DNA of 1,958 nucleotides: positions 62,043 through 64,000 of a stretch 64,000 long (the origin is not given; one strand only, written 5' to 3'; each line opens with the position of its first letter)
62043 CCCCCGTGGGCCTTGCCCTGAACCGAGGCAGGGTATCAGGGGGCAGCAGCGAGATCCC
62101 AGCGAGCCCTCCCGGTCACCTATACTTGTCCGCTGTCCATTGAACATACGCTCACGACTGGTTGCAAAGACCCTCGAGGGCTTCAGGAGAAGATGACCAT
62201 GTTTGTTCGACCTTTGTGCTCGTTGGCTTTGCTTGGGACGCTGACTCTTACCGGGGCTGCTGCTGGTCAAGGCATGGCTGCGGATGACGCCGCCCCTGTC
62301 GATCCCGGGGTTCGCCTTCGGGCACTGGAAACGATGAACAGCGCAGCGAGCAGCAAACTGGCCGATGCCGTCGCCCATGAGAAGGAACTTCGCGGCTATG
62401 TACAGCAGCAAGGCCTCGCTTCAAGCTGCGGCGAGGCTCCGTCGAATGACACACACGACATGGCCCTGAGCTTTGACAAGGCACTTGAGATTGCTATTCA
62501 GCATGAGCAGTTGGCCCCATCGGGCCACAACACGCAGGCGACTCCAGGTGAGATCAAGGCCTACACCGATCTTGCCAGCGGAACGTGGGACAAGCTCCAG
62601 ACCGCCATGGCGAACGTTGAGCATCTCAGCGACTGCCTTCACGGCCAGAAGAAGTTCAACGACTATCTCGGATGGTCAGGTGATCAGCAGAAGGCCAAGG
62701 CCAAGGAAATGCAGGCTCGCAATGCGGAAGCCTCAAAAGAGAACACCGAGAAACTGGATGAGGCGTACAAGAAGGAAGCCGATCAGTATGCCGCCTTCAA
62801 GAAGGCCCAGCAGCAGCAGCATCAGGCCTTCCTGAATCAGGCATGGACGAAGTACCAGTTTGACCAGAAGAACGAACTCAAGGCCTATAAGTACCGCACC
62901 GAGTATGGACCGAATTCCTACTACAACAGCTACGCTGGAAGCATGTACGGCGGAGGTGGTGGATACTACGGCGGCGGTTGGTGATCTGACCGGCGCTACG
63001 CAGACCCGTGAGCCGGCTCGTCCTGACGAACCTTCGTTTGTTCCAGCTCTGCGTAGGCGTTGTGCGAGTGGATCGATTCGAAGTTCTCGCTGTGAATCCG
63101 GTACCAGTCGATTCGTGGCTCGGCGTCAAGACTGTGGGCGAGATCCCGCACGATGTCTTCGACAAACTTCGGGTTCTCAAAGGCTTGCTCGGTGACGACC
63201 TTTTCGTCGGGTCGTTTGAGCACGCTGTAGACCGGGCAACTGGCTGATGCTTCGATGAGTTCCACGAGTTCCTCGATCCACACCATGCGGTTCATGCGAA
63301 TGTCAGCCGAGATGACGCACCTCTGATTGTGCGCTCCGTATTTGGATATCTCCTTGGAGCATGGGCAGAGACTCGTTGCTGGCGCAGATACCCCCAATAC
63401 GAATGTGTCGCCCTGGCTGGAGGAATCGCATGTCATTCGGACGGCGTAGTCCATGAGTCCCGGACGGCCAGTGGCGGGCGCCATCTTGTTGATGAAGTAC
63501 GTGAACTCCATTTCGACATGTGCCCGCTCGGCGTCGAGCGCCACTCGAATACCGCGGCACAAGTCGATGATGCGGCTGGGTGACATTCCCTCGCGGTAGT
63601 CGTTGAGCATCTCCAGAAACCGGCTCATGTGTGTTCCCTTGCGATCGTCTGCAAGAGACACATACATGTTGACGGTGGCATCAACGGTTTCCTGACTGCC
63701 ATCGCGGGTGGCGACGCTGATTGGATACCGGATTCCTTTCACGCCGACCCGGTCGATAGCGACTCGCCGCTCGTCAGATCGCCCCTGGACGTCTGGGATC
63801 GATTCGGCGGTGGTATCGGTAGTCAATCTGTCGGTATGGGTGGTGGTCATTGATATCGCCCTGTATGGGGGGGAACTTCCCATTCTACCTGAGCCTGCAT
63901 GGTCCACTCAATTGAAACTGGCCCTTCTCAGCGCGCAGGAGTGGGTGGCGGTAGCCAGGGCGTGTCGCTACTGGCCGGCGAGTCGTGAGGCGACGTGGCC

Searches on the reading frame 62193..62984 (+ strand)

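Call 11: search_protein_families(library=ncbifam, proteins=[window:62193-62984:+], max_evalue=10)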
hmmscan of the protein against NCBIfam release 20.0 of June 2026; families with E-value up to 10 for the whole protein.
window:62193-62984:+ (263 aa): 4 families
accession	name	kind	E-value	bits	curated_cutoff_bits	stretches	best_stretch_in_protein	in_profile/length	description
TIGR02974.1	phageshock_pspF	equivalog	0.046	12.9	443.55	1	165-228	255-318/336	phage shock protein operon transcriptional activator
NF009086.0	PRK12421.1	equivalog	0.065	12.2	318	1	176-255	216-298/389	ATP phosphoribosyltransferase regulatory subunit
TIGR03752.1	conj_TIGR03752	hypoth_equivalog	0.13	11.5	241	1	110-214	36-140/471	TIGR03752 family integrating conjugative element protein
NF009120.0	PRK12472.1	subfamily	1.9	7.1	369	1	89-211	201-301/508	hypothetical protein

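Call 55: search_protein_families(library=pfam, proteins=[window:62193-62984:+], max_evalue=0.001)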
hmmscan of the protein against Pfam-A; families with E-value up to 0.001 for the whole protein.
window:62193-62984:+ (263 aa): 0 families

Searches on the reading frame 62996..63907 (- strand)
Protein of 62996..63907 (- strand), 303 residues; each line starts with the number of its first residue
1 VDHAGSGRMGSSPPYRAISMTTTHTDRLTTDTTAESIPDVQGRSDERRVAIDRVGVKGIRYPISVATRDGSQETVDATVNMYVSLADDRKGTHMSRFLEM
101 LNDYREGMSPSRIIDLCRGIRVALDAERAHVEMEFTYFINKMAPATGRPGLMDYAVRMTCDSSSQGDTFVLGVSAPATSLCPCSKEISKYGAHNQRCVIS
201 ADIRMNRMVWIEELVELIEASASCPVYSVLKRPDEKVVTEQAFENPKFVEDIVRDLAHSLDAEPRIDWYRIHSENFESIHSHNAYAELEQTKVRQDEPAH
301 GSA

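Call 11: search_protein_families(library=ncbifam, proteins=[window:62996-63907:-], max_evalue=10)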
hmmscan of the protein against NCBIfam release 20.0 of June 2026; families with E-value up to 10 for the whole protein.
window:62996-63907:- (303 aa): 3 families
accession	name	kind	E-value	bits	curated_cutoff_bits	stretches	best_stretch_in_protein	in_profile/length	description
NF010200.1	PRK13674.1-1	equivalog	1.5e-83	280.4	215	1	38-289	1-269/270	GTP cyclohydrolase FolE2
TIGR00294.2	TIGR00294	equivalog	1.9e-48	165.2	220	2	192-291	188-293/302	GTP cyclohydrolase MptA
NF010204.0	PRK13675.1-1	equivalog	1.1e-23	84.1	468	1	40-287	5-264/267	GTP cyclohydrolase IV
